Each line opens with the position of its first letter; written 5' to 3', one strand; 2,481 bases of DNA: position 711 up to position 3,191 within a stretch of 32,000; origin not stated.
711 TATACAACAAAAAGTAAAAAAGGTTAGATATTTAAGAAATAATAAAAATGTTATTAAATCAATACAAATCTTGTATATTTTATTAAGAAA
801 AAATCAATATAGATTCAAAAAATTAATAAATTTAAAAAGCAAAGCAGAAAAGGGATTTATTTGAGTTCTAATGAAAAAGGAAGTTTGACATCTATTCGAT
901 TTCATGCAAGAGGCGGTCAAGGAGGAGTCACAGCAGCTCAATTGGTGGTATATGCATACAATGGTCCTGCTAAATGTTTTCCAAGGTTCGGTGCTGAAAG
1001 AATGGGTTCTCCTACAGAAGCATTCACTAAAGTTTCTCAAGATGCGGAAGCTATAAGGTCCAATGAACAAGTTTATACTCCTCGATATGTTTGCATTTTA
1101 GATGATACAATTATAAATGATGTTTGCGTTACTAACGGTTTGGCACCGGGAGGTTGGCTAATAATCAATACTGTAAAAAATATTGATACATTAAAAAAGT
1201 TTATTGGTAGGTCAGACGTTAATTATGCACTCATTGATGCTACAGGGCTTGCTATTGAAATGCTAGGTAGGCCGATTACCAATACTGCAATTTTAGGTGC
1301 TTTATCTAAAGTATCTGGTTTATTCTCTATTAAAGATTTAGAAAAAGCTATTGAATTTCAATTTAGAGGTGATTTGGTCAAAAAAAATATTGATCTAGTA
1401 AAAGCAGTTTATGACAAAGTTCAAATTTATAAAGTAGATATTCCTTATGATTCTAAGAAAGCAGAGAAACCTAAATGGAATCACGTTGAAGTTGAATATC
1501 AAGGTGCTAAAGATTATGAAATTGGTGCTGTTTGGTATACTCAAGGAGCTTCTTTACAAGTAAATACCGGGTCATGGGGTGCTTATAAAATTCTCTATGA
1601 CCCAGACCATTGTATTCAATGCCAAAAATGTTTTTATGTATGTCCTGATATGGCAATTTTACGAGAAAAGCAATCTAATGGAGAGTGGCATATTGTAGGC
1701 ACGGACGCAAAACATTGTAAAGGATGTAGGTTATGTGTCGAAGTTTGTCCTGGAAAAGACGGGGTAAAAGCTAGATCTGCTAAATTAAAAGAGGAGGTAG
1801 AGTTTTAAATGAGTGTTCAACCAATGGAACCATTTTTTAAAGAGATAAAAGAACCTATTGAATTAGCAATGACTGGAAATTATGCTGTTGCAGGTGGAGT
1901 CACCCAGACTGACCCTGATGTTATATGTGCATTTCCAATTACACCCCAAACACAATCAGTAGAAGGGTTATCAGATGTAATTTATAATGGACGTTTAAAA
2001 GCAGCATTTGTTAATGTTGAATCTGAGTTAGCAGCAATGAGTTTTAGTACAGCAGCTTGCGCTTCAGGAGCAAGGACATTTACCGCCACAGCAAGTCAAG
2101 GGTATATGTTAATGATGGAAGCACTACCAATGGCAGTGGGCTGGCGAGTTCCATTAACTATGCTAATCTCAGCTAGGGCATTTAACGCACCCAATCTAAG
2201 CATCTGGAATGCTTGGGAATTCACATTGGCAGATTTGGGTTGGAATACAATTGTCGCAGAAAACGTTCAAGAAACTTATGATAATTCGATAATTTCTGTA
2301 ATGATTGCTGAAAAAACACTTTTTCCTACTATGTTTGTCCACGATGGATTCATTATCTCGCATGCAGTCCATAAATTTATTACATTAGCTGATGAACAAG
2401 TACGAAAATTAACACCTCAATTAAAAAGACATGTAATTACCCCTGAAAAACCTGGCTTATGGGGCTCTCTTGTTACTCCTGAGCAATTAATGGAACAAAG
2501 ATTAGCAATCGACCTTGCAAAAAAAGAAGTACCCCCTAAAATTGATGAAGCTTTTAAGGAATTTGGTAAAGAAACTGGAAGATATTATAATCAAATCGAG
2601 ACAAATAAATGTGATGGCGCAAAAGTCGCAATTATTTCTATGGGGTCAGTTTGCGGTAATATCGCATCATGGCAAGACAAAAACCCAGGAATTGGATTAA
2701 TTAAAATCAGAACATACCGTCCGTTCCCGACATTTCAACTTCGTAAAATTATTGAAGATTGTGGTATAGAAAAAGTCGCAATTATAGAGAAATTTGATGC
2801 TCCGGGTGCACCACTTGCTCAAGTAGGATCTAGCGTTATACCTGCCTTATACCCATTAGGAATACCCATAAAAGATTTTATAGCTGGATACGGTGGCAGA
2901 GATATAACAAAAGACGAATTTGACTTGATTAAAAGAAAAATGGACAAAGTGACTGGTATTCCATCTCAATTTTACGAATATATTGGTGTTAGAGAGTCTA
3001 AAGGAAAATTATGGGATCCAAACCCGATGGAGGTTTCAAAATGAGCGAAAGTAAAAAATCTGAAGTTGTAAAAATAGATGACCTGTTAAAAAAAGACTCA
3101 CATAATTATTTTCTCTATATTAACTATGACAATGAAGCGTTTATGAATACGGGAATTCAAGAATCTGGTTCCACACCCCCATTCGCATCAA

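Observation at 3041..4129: Circularly permuted TPP-binding beta subunit of the 2-oxoacid:ferredoxin oxidoreductase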

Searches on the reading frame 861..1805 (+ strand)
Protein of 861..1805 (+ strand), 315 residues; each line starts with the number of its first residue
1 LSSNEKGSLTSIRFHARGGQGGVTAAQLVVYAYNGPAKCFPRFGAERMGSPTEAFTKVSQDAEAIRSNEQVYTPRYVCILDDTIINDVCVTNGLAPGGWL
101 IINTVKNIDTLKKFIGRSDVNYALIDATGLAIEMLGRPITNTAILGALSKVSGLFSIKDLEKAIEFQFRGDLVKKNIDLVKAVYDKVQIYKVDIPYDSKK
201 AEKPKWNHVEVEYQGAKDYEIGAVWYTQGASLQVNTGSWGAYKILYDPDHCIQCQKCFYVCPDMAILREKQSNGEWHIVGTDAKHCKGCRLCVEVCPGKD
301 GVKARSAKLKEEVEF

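Call 3: search_protein_families(library=pfam, proteins=[window:861-1805:+], max_evalue=1)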
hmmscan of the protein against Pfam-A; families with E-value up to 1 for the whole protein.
window:861-1805:+ (315 aa): 17 families
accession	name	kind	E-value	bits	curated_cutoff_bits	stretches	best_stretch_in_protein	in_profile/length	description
PF01558.24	POR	-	1.1e-23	84.7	27.4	1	18-184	1-172/173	Pyruvate ferredoxin/flavodoxin oxidoreductase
PF14697.11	Fer4_21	-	9.9e-11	42.1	35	1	247-301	4-56/59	4Fe-4S dicluster domain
PF12797.12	Fer4_2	-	2.3e-09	37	24.5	2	243-262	2-21/22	4Fe-4S binding domain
PF12838.12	Fer4_7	-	3.3e-09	37.5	27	1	250-297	1-49/52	4Fe-4S dicluster domain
PF00037.32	Fer4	-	3.7e-09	36.5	21.1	2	246-266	3-23/24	4Fe-4S binding domain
PF13237.11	Fer4_10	-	5.4e-09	36.3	25.5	2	243-297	1-53/53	4Fe-4S dicluster domain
PF13187.11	Fer4_9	-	1.1e-07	32.2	27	1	250-298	1-49/52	4Fe-4S dicluster domain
PF12837.12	Fer4_6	-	1.9e-07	31.1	25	2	244-266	2-24/24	4Fe-4S binding domain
PF12800.12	Fer4_4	-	3.8e-05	24.1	24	2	248-262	1-15/17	4Fe-4S binding domain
PF13484.11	Fer4_16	-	4.3e-05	24.6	30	3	250-270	1-22/66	4Fe-4S double cluster binding domain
PF13183.11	Fer4_8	-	0.00096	20.1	27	1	249-297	3-65/68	4Fe-4S dicluster domain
PF12798.12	Fer4_3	-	0.0033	18.6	27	1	286-297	1-12/15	4Fe-4S binding domain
PF13459.11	Fer4_15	-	0.0061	17.7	22.4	0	282-297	4-19/66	4Fe-4S single cluster domain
PF25160.1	LdpA_Fe-S-bd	-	0.0067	16.6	27.6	1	254-298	5-40/49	LdpA Fe-S cluster-binding domain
PF13534.11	Fer4_17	-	0.017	16.1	22.2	1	249-263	44-58/61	4Fe-4S dicluster domain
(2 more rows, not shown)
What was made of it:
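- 861..1808 (+): Fused gamma-delta subunit (315 aa). Residues 18-184 are the POR/CoA-binding domain III. Residues 243-301 are a 2x[4Fe-4S] ferredoxin domain V. Pfam POR 1.1e-23 and Fer4_21 9.9e-11 (call 3).
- On Three-subunit (OOR-like) OFOR architecture: POR domain at residues 18-184 and Fer4 at 243-301 in one 315-aa ORF (call 3).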

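Call 4: search_protein_families(library=ncbifam, proteins=[window:861-1805:+], max_evalue=0.01)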
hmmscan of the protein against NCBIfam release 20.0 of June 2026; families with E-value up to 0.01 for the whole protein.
window:861-1805:+ (315 aa): 75 families (the best 25 are shown)
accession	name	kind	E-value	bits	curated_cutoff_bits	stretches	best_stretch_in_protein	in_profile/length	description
NF006321.0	PRK08534.1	equivalog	6.6e-49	166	225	1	10-188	2-178/181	pyruvate ferredoxin oxidoreductase subunit gamma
TIGR02175.1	PorC_KorC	subfamily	2.9e-45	154.2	81.1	1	11-188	3-176/177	2-oxoacid:acceptor oxidoreductase, gamma subunit, pyruvate/2-ketoisovalerate family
NF040683.1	PorC_Meth_Thtga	equivalog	9.8e-45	152.4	270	1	11-188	3-174/177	pyruvate synthase subunit PorC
NF010632.0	PRK14029.1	equivalog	7e-44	149.7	335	1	11-192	3-185/185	pyruvate/ketoisovalerate ferredoxin oxidoreductase subunit gamma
NF045762.1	PhenlGlyoxDHPadE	equivalog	2.7e-34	118.7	300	1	11-192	3-184/187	NADH-dependent phenylglyoxylate dehydrogenase subunit gamma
NF045790.1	OxalOxreddelta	equivalog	1.8e-23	83.2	230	1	46-299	57-304/316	oxalate oxidoreductase subunit delta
NF004497.0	PRK05844.1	equivalog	6.4e-19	68.3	243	1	10-187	2-185/186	pyruvate flavodoxin oxidoreductase subunit gamma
NF040684.1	PorD_Arch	equivalog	8.6e-18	64.2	120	1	221-299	4-77/85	pyruvate synthase subunit PorD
NF007204.0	PRK09625.1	equivalog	1.2e-17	64.1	125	1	224-298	34-103/133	pyruvate flavodoxin oxidoreductase subunit delta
TIGR02179.1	PorD_KorD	subfamily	1.3e-16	60.5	60.05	1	227-299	3-70/78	2-oxoacid:acceptor oxidoreductase, delta subunit, pyruvate/2-ketoisovalerate family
NF007203.0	PRK09624.1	equivalog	4.1e-13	49.5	171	1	216-306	18-103/105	pyuvate ferredoxin oxidoreductase subunit delta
NF007202.0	PRK09623.1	equivalog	7.4e-10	39.1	166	1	227-300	29-97/105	3-methyl-2-oxobutanoate dehydrogenase subunit delta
TIGR02176.1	pyruv_ox_red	equivalog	1.7e-09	36.1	911.35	1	34-308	442-763/1167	pyruvate:ferredoxin (flavodoxin) oxidoreductase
TIGR01944.1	rnfB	subfamily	4.5e-09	36.1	68.7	1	245-298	109-157/190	RnfABCDGE type electron transport complex subunit B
NF006183.0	PRK08318.1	equivalog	6.1e-09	35.1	335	1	247-310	340-403/422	NAD-dependent dihydropyrimidine dehydrogenase subunit PreA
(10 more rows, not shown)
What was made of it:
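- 861..1808 (+): NCBIfam PorC 6.6e-49, PorD_Arch 8.6e-18 and OxalOxreddelta 1.8e-23 over residues 46-299 (call 4).
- Closest known: Archaeal four-subunit pyruvate:ferredoxin oxidoreductase PorABCD. Same: It gives the best family-level matches for alpha, beta and gamma (call 4).
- Closest known: Oxalate oxidoreductase of Moorella thermoacetica. Same: Same three-gene architecture with a fused domain III+V subunit (OxalOxreddelta hit at 1.8e-23, call 4).
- The alpha, beta and gamma subunits all score best against pyruvate-type models (call 4).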

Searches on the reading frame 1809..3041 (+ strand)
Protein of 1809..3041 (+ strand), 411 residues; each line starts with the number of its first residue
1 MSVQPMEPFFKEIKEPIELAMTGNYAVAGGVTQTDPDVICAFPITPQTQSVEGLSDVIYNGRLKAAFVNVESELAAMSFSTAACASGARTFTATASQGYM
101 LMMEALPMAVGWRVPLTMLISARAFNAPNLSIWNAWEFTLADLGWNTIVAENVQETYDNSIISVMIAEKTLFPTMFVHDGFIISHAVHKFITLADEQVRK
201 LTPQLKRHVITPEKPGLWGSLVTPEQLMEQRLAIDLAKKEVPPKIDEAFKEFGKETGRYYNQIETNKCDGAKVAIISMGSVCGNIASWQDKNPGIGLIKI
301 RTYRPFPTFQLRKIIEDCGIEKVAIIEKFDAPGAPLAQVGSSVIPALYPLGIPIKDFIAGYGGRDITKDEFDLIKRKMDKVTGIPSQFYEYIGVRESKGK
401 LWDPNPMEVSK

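Call 3: search_protein_families(library=pfam, proteins=[window:1809-3041:+], max_evalue=1)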
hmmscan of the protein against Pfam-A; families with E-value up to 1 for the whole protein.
window:1809-3041:+ (411 aa): 2 families
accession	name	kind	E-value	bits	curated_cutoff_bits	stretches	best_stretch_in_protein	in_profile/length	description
PF01855.24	POR_N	-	8.9e-50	170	27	1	30-247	2-228/231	Pyruvate flavodoxin/ferredoxin oxidoreductase, thiamine diP-bdg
PF17147.9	PFOR_II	-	7.6e-13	49.1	27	1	271-370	1-101/102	Pyruvate:ferredoxin oxidoreductase core domain II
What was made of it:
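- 1809..3044 (+): Alpha subunit (411 aa; domains I and II), in canonical order. Pfam POR_N 8.9e-50 and PFOR_II 7.6e-13 (call 3).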

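Call 4: search_protein_families(library=ncbifam, proteins=[window:1809-3041:+], max_evalue=0.01)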
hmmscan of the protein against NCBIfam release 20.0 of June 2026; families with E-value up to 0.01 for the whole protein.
window:1809-3041:+ (411 aa): 13 families
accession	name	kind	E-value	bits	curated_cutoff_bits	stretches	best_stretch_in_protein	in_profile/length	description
NF040682.1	PorA_Arch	equivalog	4.4e-87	292.5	550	1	20-396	5-387/387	pyruvate synthase subunit PorA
NF006233.0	PRK08367.1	equivalog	8.4e-70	235.6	625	1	16-373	2-367/394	pyruvate ferredoxin oxidoreductase subunit alpha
NF006232.0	PRK08366.1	equivalog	8.1e-60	202.5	646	1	16-381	5-377/394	2-ketoisovalerate ferredoxin oxidoreductase subunit alpha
NF007201.0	PRK09622.1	equivalog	3.5e-59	200.7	590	1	22-380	14-380/405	2-oxoacid:ferredoxin oxidoreductase subunit alpha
NF045764.1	PhenlGlyoxDHPadG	equivalog_domain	1.6e-46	158.6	700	1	21-376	5-377/398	NADH-dependent phenylglyoxylate dehydrogenase subunit alpha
NF045791.1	OxalOxredalpha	equivalog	5.9e-46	157.3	500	1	20-381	6-378/395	oxalate oxidoreductase subunit alpha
TIGR02176.1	pyruv_ox_red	equivalog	3.4e-35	121.3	911.35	1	20-342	3-339/1167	pyruvate:ferredoxin (flavodoxin) oxidoreductase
NF006412.0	PRK08659.1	equivalog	1.9e-18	66.9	411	2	21-202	8-193/378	2-oxoacid:acceptor oxidoreductase subunit alpha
NF005507.0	PRK07119.1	subfamily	7.3e-18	64.5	399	2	20-119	6-103/352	3-methyl-2-oxobutanoate dehydrogenase subunit VorB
TIGR03710.1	OAFO_sf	subfamily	4.1e-17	62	482.75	1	15-123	190-296/561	2-oxoacid:acceptor oxidoreductase subunit alpha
NF007206.0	PRK09627.1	equivalog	1.5e-13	50.5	579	1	18-201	3-190/375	2-oxoglutarate synthase subunit alpha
NF041170.1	Oxoac_fdxalpha_Archa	equivalog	3.7e-13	48.7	800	2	19-118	236-344/636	2-oxoacid:ferredoxin oxidoreductase subunit alpha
TIGR03336.1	IOR_alpha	equivalog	2.8e-07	29.3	650.9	1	21-101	5-83/595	indolepyruvate ferredoxin oxidoreductase subunit alpha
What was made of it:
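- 1809..3044 (+): NCBIfam PorA_Arch scores 292 bits, below its 550 cut-off (call 4).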
